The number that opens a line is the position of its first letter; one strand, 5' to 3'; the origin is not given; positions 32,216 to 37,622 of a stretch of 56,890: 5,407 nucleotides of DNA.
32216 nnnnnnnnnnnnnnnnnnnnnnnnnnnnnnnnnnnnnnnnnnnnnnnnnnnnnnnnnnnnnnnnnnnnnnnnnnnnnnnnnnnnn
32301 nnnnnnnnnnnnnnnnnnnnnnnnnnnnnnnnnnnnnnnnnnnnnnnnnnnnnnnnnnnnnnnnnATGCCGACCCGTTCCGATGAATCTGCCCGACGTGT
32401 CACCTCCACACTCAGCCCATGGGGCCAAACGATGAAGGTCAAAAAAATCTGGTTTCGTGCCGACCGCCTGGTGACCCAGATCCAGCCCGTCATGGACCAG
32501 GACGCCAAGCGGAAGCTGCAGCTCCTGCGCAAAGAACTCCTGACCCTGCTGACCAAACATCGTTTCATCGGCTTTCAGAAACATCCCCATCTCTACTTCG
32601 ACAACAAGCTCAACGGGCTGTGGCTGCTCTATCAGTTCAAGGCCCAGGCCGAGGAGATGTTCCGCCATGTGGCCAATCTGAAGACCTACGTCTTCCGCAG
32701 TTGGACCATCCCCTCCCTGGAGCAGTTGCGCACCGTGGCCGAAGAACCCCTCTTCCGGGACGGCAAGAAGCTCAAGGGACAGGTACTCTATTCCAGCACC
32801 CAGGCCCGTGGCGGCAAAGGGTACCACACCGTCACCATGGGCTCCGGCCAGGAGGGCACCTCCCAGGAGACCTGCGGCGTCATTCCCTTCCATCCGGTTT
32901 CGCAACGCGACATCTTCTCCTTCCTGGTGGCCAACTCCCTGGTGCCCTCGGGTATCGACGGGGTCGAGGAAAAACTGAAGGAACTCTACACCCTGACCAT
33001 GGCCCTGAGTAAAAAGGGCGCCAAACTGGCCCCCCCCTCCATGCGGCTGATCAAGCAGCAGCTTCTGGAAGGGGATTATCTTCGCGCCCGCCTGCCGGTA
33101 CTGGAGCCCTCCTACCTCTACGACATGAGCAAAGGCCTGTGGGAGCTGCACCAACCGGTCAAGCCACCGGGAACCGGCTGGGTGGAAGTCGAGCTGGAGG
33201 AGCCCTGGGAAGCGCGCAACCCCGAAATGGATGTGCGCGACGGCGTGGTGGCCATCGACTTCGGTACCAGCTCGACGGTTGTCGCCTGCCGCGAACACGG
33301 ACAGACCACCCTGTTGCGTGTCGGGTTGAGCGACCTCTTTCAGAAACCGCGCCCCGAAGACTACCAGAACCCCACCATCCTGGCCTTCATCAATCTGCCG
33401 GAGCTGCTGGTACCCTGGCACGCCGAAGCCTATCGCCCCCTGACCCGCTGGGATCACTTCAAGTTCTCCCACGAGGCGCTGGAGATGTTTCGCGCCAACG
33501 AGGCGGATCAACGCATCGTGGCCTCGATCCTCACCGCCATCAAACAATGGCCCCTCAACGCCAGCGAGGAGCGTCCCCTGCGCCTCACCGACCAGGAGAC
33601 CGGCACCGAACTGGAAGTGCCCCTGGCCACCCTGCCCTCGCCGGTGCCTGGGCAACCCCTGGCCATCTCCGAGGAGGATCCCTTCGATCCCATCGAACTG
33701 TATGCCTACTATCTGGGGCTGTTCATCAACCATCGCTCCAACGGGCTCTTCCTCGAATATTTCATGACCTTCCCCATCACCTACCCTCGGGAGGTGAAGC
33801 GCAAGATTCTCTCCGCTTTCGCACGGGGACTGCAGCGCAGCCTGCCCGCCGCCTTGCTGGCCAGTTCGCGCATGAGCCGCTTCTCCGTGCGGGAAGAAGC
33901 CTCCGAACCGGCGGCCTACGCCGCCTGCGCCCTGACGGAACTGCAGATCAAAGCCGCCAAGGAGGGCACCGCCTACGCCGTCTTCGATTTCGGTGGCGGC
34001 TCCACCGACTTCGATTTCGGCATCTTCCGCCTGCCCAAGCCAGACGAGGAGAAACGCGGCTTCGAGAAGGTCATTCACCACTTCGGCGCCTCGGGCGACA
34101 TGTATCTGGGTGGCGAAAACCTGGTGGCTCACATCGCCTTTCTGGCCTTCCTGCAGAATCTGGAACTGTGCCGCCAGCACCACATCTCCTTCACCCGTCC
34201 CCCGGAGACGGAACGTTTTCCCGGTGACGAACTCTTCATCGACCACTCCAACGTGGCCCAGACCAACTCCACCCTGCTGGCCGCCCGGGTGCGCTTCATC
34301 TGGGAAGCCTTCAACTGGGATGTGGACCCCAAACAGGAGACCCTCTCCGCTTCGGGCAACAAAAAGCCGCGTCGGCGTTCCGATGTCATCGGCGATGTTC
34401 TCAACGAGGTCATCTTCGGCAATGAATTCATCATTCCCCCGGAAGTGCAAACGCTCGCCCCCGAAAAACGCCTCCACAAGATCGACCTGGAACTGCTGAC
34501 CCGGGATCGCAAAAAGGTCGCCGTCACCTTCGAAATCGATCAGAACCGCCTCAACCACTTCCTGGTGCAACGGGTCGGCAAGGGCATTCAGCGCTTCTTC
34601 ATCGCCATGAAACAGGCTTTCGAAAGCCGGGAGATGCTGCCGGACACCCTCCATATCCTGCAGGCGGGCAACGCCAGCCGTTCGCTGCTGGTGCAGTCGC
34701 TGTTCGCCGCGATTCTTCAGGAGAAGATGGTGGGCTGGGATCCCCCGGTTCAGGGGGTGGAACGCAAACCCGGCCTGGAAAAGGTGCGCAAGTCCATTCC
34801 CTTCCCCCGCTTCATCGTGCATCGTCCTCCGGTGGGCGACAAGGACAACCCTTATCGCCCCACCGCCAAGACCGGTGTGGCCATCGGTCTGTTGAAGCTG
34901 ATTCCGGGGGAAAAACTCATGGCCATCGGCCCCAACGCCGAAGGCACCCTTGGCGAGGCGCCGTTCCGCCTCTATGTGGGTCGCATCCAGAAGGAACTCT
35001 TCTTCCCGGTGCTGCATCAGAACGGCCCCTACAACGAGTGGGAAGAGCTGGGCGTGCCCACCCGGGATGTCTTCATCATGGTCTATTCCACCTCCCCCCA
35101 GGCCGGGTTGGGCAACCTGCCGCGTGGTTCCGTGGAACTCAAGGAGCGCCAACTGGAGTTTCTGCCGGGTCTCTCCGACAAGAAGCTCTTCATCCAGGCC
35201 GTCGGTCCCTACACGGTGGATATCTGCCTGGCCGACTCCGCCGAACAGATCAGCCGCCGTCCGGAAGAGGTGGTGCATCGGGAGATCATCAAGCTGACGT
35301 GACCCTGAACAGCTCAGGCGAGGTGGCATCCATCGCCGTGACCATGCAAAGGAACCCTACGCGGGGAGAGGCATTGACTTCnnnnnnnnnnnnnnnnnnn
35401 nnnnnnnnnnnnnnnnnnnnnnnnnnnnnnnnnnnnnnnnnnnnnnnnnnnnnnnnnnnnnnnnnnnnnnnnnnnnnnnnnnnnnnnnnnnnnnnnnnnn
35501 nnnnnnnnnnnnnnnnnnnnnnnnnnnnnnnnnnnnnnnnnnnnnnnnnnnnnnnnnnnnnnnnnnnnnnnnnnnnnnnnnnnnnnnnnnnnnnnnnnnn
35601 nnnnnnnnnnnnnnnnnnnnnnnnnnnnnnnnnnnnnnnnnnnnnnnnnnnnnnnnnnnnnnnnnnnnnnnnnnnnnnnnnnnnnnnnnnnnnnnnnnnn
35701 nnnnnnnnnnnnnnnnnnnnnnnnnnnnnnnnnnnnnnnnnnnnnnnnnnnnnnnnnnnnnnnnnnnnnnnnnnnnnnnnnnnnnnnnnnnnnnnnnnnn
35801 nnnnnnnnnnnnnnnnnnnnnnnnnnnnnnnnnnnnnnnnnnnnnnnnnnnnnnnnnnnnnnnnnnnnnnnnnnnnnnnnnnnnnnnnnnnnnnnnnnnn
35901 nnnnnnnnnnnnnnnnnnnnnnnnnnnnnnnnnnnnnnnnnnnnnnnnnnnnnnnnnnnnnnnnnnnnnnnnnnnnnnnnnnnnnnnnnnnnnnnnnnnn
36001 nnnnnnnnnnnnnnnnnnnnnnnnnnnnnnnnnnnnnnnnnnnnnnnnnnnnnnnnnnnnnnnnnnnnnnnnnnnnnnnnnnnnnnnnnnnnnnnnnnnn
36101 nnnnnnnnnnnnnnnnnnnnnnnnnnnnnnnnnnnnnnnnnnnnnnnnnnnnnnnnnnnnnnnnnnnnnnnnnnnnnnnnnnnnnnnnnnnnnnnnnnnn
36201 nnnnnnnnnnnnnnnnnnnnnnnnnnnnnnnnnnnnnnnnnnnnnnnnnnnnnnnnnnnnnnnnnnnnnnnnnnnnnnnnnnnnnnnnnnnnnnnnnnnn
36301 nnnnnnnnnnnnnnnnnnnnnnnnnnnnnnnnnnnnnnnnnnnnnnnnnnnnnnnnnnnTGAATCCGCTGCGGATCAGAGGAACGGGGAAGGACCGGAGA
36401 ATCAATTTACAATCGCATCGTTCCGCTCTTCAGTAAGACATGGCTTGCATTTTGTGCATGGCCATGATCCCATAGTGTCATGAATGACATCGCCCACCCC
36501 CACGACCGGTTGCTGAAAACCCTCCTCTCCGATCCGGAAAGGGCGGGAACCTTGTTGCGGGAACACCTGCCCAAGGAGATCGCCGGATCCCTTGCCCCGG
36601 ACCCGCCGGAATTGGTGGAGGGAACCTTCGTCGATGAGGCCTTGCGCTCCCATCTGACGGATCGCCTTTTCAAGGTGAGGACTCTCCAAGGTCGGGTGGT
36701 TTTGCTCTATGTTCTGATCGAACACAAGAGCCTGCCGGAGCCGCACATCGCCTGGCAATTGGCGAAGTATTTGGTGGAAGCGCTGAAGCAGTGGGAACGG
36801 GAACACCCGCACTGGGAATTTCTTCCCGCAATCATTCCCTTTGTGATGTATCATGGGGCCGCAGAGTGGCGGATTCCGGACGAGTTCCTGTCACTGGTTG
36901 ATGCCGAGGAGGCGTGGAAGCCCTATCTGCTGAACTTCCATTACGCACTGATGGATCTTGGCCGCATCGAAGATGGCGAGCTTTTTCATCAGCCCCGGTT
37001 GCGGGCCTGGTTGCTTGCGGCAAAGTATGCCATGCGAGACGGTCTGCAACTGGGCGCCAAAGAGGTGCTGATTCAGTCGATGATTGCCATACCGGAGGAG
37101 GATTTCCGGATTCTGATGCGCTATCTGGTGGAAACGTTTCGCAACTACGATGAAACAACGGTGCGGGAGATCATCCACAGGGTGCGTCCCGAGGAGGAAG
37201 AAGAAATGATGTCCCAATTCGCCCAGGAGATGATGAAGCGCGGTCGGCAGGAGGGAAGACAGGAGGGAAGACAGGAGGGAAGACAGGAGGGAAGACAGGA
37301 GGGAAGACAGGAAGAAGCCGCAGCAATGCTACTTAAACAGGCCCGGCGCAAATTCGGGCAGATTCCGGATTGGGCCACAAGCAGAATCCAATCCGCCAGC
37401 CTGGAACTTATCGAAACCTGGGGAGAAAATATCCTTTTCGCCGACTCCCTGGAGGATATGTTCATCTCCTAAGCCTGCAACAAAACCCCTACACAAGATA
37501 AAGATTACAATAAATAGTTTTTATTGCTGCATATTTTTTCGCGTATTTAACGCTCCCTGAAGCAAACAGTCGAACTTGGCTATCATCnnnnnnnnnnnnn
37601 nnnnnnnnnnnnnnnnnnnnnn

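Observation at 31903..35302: Orphan two-gene module: acidic 152-aa protein coupled to a 978-aa atypical Hsp70-fold ATPase with unknown N- and C-terminal domains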

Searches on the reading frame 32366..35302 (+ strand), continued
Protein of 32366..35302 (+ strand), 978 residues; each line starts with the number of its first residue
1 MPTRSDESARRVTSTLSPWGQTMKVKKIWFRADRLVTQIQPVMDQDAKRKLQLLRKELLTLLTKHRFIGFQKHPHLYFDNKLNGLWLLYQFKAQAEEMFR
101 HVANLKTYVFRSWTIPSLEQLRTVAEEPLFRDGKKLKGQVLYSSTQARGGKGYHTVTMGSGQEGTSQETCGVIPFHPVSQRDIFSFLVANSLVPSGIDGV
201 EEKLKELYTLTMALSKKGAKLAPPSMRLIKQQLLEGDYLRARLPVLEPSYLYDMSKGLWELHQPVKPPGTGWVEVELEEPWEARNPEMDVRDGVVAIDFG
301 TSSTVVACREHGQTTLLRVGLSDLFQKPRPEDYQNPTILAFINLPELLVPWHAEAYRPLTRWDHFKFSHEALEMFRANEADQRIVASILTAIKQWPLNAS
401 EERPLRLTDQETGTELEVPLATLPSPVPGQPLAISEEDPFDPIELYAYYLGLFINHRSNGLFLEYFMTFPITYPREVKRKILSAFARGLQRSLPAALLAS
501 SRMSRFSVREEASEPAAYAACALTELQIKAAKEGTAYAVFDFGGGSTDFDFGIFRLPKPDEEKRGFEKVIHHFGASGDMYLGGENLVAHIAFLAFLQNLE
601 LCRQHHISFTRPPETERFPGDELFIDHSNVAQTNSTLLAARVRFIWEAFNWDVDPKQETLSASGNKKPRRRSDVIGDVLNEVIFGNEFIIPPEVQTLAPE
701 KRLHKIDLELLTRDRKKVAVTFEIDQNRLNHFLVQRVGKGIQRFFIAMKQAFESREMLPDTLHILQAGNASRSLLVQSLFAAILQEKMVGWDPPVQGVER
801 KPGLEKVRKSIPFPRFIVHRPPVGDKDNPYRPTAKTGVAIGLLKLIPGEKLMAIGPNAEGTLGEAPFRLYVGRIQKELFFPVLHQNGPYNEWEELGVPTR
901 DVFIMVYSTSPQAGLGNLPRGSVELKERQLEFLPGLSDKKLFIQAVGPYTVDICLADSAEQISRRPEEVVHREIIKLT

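Call 91: find_encoding_contigs(protein=P0053, flank=8000, max_places=1)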
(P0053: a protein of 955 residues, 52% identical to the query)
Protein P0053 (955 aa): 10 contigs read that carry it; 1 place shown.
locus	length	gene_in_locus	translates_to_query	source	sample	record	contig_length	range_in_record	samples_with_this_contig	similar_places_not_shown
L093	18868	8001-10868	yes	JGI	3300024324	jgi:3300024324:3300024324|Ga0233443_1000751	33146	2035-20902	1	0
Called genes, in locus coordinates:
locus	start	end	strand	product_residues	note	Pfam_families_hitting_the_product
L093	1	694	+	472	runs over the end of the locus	PF00479:G6PD_N, PF02781:G6PD_C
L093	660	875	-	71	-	-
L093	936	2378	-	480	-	PF14691:Fer4_20, PF00070:Pyr_redox (faint), PF01266:DAO (weak), PF03486:HI0933_like (weak), PF07992:Pyr_redox_2, PF12831:FAD_oxidored (weak), PF13450:NAD_binding_8, PF01593:Amino_oxidase, +1 more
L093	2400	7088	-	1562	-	PF00310:GATase_2, PF04898:Glu_syn_central, PF01645:Glu_synthase, PF01493:GXGXG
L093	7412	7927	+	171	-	PF08308:PEGA (weak)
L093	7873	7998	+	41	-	-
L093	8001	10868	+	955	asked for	-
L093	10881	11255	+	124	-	PF01219:DAGK_prokar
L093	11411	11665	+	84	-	-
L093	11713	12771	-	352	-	PF10023:Aminopep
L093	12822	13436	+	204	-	PF13580:SIS_2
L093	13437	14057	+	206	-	-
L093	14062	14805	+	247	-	PF20772:TACO1_YebC_N, PF01709:Transcrip_reg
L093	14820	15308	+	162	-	PF02075:RuvC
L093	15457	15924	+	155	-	-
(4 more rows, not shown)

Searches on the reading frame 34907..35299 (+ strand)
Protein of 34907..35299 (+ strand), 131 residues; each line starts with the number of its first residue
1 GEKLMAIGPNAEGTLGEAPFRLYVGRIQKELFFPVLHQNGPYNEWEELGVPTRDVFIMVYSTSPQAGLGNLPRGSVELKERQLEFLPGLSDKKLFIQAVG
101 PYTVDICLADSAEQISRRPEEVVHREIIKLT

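Call 46: predict_structure(alignment_id=A4)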
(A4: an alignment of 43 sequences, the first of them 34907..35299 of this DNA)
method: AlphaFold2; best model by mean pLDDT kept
length: 131 residues; sequences in the alignment: 43
mean_pLDDT: 82.9   pTM: 0.71
mean pLDDT of the five models: 82.9, 81.7, 81.1, 80.7, 79.6
residues with pLDDT >= 90: 58; 70-90: 56; 50-70: 3; < 50: 14
segments of 3 or more residues with pLDDT < 50: 2-15
pLDDT, mean of each block of 10 residues (from residue 1): 42 56 92 90 90 91 88 91 86 91 91 84 87 80
secondary structure, 60 per line:
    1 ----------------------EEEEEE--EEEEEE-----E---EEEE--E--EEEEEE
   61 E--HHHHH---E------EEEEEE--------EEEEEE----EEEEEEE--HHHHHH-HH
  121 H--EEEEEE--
elements in order: E23-28 E31-36 E46-49 E55-61 H64-68 E79-84 E93-98 E103-109 H112-117 E124-129

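Call 48: fold_search(model_id=the predicted structure, library=pdb)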
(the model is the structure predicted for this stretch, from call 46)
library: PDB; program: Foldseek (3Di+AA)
matches with E <= 10: 243; with E <= 0.001: 0
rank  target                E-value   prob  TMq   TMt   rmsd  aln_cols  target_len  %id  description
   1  4ani_C                6.6e-02  0.77  0.40  0.14   6.5       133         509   12  Structural basis for the intermolecular communication between DnaK and GrpE in the DnaK chaperone system from Geobacil (released 2012-05-23)
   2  3dpo_A                8.3e-02  0.82  0.41  0.29   6.5       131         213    8  Crystal structure of the substrate binding domain of E. coli DnaK in complex with a short pyrrhocoricin-derived inhibi (released 2009-03-10)
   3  1yuw                  8.7e-02  0.80  0.43  0.14   6.9       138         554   10  crystal structure of bovine hsc70(aa1-554)E213A/D214A mutant (released 2005-10-04)
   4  6zhi_A                9.8e-02  0.87  0.46  0.31   5.3       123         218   10  Structure of the Plasmodium falciparum Hsp70-x substrate binding domain in complex with hydrophobic peptide (released 2020-09-09)
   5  9a5j_A                1.2e-01  0.66  0.38  0.12   6.2       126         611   11  Integrative model of DNAK-GUDB by crosslinking MS and deep learning (released 2024-09-18)
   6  7o6r                  1.2e-01  0.75  0.42  0.14   5.4       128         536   11  Crystal structure of bovine Hsc70(aa1-554)E213A/D214A in complex with 1H-Indazole (released 2022-05-04)
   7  3dqg_C                1.2e-01  0.63  0.38  0.37   6.0       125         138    9  Peptide-binding domain of heat shock 70 kDa protein F, mitochondrial precursor, from Caenorhabditis elegans. (released 2008-07-22)
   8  2v7y                  1.3e-01  0.72  0.40  0.15   6.5       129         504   12  Crystal structure of the molecular chaperone DnaK from Geobacillus kaustophilus HTA426 in post-ATP hydrolysis state (released 2008-04-08)
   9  6zhi_B                1.4e-01  0.82  0.46  0.31   5.4       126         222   10  Structure of the Plasmodium falciparum Hsp70-x substrate binding domain in complex with hydrophobic peptide (released 2020-09-09)
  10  3h0x                  1.5e-01  0.84  0.45  0.41   5.2       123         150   10  Crystal structure of peptide-binding domain of Kar2 protein from Saccharomyces cerevisiae (released 2009-04-21)
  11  6hab                  1.5e-01  0.72  0.45  0.16   8.1       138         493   12  Crystal structure of BiP V461F (apo) (released 2019-02-06)
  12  6jpv_A                1.6e-01  0.60  0.39  0.35   5.7       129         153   10  Structural analysis of AIMP2-DX2 and HSP70 interaction (released 2019-10-02)
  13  6k39_B                1.8e-01  0.77  0.45  0.40   5.2       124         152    8  Structural analysis of AIMP2-DX2 and HSP70 interaction (released 2019-10-02)
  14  4ezn_A                2.1e-01  0.66  0.42  0.29   7.0       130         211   10  Crystal structure of the substrate binding domain of E.coli DnaK in complex with pyrrhocoricin (released 2013-04-17)
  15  8glv_Gs               2.1e-01  0.47  0.39  0.20  10.9       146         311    9  96-nm repeat unit of doublet microtubules from Chlamydomonas reinhardtii flagella (released 2023-05-31)
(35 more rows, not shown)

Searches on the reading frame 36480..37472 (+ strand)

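Call 3: search_protein_families(library=pfam, proteins=[window:36480-37472:+], max_evalue=0.1)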
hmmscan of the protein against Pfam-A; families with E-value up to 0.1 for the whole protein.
window:36480-37472:+ (330 aa): 3 families
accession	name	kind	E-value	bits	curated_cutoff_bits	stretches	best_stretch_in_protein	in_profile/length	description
PF04754.18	Transposase_31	-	2.6e-49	168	21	1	7-189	2-181/203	Putative transposase, YhgA-like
PF14261.11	DUF4351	-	3.7e-09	37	25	1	273-327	1-55/59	Domain of unknown function (DUF4351)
PF09811.14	Yae1_N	-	0.036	14.2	27.5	1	257-276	3-22/39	Essential protein Yae1, N terminal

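Call 4: search_protein_families(library=ncbifam, proteins=[window:36480-37472:+], max_evalue=0.1)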
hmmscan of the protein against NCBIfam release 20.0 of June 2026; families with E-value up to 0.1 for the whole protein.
window:36480-37472:+ (330 aa): 8 families
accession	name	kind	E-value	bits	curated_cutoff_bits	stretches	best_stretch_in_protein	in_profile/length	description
NF007418.0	PRK09956.1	equivalog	2.2e-21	76.2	583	1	5-293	7-288/308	ISNCY family transposase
NF007361.0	PRK09857.1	equivalog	1.3e-16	61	583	1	5-261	7-256/292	recombination-promoting nuclease RpnA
TIGR01784.1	T_den_put_tspse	subfamily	1.2e-14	54.8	52.1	1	7-286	1-252/273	Rpn family recombination-promoting nuclease/putative transposase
NF004266.1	PRK05687.1-1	equivalog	9.6e-06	25.2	260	1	224-295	26-96/230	flagellar assembly protein FliH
NF004270.2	PRK05687.2-1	equivalog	1.4e-05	24.8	180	1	233-279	36-82/223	flagellar assembly protein FliH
NF009925.1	PRK13386.1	equivalog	2.3e-05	23.8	192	1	248-279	35-86/228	flagellar assembly protein FliH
NF004267.1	PRK05687.1-3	equivalog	0.00081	18.6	293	1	229-279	65-115/266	flagellar assembly protein FliH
TIGR03825.1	FliH_bacil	equivalog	0.0066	16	148.9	1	241-312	72-140/255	flagellar assembly protein FliH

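Call 5: search_protein_families(library=padloc, proteins=[window:36480-37472:+], max_evalue=0.1)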
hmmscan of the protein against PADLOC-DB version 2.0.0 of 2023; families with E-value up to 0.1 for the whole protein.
window:36480-37472:+ (330 aa): 1 family
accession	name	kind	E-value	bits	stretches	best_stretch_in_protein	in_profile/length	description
PDLC01084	C3a178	-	0.017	13.7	1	224-285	22-85/90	putative invertase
